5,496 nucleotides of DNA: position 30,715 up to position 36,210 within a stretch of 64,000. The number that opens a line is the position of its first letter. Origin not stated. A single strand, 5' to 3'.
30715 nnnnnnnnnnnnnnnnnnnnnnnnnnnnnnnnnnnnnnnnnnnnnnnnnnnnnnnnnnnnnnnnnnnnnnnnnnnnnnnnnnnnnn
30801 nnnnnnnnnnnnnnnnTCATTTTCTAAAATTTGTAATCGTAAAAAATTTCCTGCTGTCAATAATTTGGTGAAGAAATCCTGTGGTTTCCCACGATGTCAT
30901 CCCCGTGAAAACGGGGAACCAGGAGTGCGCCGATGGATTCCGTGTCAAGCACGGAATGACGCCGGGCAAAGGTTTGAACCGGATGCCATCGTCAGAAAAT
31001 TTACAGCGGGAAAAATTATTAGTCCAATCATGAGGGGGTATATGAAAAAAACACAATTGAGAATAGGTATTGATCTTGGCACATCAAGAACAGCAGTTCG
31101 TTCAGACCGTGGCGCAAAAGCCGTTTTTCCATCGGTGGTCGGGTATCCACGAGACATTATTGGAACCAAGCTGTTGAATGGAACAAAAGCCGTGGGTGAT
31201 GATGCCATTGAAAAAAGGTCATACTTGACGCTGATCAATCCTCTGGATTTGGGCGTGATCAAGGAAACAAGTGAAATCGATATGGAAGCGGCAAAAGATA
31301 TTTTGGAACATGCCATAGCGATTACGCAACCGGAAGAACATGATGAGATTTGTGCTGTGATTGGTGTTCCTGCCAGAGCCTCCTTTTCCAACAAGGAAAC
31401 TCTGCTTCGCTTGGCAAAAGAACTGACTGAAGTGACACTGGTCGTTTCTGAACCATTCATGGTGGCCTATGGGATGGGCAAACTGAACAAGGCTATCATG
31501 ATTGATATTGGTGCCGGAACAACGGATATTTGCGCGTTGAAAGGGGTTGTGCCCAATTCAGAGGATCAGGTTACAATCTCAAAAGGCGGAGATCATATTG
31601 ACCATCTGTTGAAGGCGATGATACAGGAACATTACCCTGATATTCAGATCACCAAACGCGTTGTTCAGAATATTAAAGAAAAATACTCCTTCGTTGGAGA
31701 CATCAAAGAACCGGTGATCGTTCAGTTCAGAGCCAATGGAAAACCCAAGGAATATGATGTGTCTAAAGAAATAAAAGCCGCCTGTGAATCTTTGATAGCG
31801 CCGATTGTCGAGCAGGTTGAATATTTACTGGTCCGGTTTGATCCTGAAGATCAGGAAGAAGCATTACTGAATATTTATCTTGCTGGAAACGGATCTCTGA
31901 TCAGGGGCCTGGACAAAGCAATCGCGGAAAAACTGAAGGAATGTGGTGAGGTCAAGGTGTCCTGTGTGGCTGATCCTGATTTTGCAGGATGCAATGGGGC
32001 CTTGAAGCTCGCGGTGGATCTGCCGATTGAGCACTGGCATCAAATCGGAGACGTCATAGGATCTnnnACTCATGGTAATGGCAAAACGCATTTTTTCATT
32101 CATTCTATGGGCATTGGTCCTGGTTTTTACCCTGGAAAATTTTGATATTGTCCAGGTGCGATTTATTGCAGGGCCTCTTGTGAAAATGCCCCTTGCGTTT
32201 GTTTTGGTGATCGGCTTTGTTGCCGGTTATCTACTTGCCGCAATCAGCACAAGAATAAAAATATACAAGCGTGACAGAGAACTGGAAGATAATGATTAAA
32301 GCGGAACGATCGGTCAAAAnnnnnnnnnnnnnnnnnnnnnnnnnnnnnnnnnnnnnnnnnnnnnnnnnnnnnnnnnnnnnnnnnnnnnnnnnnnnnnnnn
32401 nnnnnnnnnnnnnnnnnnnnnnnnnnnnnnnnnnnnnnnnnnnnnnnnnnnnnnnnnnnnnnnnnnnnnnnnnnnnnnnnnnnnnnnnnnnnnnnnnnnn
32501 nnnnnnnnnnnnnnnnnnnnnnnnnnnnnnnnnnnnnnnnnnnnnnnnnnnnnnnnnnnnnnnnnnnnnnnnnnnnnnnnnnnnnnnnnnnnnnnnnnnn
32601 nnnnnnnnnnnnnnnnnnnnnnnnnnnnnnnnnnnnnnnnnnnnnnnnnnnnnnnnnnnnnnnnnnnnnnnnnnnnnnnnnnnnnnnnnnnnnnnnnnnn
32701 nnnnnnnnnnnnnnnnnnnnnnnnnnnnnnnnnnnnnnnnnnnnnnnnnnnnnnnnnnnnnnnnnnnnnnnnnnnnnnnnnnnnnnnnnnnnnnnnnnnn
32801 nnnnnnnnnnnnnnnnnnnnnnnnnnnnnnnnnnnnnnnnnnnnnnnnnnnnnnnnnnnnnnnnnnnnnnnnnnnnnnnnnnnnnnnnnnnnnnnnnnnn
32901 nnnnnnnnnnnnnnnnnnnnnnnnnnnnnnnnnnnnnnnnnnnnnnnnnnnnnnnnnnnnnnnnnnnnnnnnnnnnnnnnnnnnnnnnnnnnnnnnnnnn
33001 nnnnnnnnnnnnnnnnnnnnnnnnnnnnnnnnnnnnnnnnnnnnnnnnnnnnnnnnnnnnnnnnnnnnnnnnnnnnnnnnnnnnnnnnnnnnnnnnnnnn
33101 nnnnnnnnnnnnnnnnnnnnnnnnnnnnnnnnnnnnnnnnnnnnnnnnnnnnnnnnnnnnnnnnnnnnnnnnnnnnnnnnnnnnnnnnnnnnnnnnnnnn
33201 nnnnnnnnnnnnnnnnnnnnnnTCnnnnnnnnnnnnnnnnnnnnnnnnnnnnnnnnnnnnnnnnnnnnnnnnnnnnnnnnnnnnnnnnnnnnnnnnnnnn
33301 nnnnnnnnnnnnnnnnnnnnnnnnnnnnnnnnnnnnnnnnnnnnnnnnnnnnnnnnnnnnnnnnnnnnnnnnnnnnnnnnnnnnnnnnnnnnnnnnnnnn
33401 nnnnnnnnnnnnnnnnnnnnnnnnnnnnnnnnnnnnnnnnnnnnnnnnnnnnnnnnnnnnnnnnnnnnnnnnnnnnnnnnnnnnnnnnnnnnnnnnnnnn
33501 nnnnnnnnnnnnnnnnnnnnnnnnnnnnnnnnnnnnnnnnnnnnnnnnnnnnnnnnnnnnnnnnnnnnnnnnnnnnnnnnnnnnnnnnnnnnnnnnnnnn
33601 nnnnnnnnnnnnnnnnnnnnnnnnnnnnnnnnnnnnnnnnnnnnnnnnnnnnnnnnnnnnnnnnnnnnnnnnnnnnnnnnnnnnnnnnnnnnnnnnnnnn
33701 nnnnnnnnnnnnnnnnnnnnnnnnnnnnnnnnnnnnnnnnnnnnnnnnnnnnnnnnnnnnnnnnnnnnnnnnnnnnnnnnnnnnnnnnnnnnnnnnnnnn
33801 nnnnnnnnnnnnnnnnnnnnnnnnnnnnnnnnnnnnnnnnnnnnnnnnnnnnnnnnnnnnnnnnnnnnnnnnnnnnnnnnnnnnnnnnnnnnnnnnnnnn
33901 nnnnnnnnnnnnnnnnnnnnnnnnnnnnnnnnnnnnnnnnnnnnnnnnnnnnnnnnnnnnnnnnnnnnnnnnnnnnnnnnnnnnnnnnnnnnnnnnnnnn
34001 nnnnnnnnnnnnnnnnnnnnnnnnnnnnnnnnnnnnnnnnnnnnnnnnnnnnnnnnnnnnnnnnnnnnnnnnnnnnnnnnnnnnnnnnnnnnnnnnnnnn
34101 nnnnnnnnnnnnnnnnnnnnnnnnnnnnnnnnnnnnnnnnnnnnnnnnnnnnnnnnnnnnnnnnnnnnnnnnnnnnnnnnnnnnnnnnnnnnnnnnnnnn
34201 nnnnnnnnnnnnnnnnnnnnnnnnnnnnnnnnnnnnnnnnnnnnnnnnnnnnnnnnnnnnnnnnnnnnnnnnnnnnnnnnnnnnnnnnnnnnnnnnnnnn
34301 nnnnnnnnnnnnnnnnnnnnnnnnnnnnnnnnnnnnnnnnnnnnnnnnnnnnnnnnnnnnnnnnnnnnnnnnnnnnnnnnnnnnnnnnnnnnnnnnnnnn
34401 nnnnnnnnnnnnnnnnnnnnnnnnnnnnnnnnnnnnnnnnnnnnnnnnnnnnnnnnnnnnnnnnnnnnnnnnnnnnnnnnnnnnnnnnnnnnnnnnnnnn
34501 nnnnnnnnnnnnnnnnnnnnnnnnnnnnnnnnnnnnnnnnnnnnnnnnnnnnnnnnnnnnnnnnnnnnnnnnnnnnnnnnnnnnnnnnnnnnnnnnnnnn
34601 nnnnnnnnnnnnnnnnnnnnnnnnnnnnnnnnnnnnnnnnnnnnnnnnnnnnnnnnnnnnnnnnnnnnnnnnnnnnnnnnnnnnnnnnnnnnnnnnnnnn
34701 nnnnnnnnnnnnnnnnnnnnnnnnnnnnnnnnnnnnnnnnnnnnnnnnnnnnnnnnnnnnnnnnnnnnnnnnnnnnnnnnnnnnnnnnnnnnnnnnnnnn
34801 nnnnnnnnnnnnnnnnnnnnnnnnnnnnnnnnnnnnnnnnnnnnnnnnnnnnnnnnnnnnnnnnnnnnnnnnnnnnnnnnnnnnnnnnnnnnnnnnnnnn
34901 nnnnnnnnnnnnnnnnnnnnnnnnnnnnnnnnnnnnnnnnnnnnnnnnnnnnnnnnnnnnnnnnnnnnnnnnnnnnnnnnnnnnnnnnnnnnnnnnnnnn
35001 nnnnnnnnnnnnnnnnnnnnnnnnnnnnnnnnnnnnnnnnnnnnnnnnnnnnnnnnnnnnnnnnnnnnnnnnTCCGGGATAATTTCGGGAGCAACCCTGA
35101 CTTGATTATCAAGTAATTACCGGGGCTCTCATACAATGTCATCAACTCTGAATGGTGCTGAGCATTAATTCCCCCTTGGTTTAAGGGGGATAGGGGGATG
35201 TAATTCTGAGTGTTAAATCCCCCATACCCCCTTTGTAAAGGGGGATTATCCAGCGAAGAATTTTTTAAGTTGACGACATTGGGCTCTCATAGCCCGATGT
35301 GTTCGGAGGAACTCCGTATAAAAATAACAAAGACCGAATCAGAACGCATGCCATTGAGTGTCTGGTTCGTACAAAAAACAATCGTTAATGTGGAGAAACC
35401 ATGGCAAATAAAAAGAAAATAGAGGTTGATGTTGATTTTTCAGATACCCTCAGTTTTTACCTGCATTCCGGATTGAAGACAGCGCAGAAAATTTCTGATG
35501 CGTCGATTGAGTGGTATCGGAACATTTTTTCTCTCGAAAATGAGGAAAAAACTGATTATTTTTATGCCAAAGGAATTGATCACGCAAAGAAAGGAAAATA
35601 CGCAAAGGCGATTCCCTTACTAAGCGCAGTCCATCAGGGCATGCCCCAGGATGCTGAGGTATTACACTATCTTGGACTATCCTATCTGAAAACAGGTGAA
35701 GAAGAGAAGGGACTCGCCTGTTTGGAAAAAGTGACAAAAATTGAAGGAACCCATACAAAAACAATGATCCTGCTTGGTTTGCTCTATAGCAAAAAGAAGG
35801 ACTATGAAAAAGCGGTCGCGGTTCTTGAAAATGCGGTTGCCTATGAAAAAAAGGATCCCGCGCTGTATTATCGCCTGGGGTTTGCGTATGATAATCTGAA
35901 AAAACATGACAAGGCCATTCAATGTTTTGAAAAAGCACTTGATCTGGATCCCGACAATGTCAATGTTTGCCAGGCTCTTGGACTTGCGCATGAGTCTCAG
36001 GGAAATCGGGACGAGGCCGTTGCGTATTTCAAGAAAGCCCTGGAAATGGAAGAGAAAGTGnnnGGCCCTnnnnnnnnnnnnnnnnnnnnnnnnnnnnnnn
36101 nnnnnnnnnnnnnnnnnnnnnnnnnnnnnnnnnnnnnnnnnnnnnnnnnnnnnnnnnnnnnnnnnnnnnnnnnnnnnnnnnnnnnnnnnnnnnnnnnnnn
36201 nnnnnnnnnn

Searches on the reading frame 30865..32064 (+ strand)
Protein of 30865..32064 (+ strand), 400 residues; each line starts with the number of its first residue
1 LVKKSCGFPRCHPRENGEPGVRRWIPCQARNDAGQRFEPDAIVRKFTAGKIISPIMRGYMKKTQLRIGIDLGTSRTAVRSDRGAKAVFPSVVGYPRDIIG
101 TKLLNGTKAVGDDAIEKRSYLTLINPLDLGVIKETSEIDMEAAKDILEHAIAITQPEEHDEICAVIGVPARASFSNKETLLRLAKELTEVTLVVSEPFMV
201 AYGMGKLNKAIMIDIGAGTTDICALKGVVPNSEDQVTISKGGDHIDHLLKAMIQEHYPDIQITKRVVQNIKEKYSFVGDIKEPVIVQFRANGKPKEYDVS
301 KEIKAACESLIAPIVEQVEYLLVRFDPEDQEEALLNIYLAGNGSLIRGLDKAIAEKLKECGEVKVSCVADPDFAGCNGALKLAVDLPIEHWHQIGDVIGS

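Call 10: search_protein_families(library=ncbifam, proteins=[window:30865-32064:+], max_evalue=0.001)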
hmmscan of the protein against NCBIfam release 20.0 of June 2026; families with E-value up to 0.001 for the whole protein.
window:30865-32064:+ (400 aa): 10 families
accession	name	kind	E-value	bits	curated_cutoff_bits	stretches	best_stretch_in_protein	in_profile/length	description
NF040964.1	MamK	subfamily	5.6e-142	472.7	400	1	65-398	1-334/335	MamK family actin-like protein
NF053558.1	BeeR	equivalog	6.7e-66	222.7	530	1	66-391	2-345/349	BeeR family actin-like protein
NF010539.0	PRK13927.1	subfamily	4.6e-22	78.4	293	1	64-376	6-319/339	rod shape-determining protein MreB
TIGR00904.1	mreB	subfamily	4.9e-17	62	365.75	1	66-371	4-314/334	MreB/Mrl family cell shape determining protein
NF010540.1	PRK13929.1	exception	2.4e-11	43.3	515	1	65-358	5-303/334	rod-share determining protein MreBH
NF011660.0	PRK15080.1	equivalog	5e-09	35.8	182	1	188-277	122-208/277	ethanolamine utilization protein EutJ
NF053533.1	salactin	equivalog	1.8e-07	30.6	400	1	211-384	153-333/335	actin-like salactin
TIGR01175.1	pilM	subfamily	6.5e-06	25.4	133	1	183-358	176-307/348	type IV pilus assembly protein PilM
NF003520.0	PRK05183.1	subfamily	6.7e-06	24.8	620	1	143-273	131-275/621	Fe-S protein assembly chaperone HscA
TIGR02529.1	EutJ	subfamily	0.00014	21.5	152.1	1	188-278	89-176/239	ethanolamine utilization protein EutJ family protein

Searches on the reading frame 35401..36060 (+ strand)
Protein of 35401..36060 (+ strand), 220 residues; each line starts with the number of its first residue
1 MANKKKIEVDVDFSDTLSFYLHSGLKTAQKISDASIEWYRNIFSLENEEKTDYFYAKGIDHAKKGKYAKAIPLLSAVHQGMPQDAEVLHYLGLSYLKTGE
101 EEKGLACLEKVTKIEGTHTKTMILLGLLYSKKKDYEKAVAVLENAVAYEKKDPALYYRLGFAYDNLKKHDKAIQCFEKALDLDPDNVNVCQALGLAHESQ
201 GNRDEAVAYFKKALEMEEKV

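Call 11: search_protein_families(library=ncbifam, proteins=[window:35401-36060:+], max_evalue=0.001)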
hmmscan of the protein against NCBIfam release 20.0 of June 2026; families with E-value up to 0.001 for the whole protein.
window:35401-36060:+ (220 aa): 33 families (the best 25 are shown)
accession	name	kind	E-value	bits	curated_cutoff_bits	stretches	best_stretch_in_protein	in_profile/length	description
NF040959.1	MamA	equivalog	1.1e-61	207.8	200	1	15-218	1-204/204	magnetosome protein MamA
TIGR02917.1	PEP_TPR_lipo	equivalog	3.6e-25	88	312.2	1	47-217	359-529/899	XrtA/PEP-CTERM system TPR-repeat protein PrsT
TIGR02521.1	type_IV_pilW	equivalog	8.2e-15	55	154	1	119-217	31-129/234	type IV pilus biogenesis/stability protein PilW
NF047371.1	FlcA_CTERM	equivalog_domain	2.2e-14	52.9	300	1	127-216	447-536/646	periplasmic flagellar collar protein FlcA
TIGR00540.1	TPR_hemY_coli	hypoth_equivalog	6.7e-14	51.4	142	2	132-213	305-385/385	heme biosynthesis-associated TPR protein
NF008520.0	PRK11447.1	equivalog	7.6e-14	50.5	858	2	134-188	284-338/1157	cellulose synthase complex outer membrane protein BcsC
NF052415.1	T3SS_chap_SctY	equivalog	4.6e-13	49.6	70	2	64-113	19-68/106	type III secretion apparatus assembly chaperone SctY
TIGR02552.1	LcrH_SycD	equivalog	6.4e-13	48.6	104.8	2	121-186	54-119/136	SycD/LcrH family type III secretion system chaperone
NF002725.1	PRK02603.1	equivalog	8.1e-12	45.5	143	1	147-219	29-104/173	photosystem I assembly protein Ycf3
NF008391.2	PRK11189.1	equivalog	5.1e-10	39.3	250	1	147-219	59-131/297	lipoprotein NlpI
NF047558.1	TPR_END_plus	domain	7.7e-10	38.6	32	0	155-187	1-33/56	TPR end-of-group domain-containing protein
NF008757.0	PRK11788.1-5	equivalog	1.8e-09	37.3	363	1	31-216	50-243/388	lipopolysaccharide assembly protein LapB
NF033758.1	gliding_GltE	equivalog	1e-08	34.6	225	1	83-216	220-354/411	adventurous gliding motility TPR repeat lipoprotein GltE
NF033762.1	social_mot_Tgl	equivalog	1.3e-08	34.5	225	1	149-217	27-96/252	social motility TPR repeat lipoprotein Tgl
NF052400.1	M48_BAM_BepA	equivalog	2.4e-08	33.2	570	2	33-152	288-408/483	beta-barrel assembly-enhancing protease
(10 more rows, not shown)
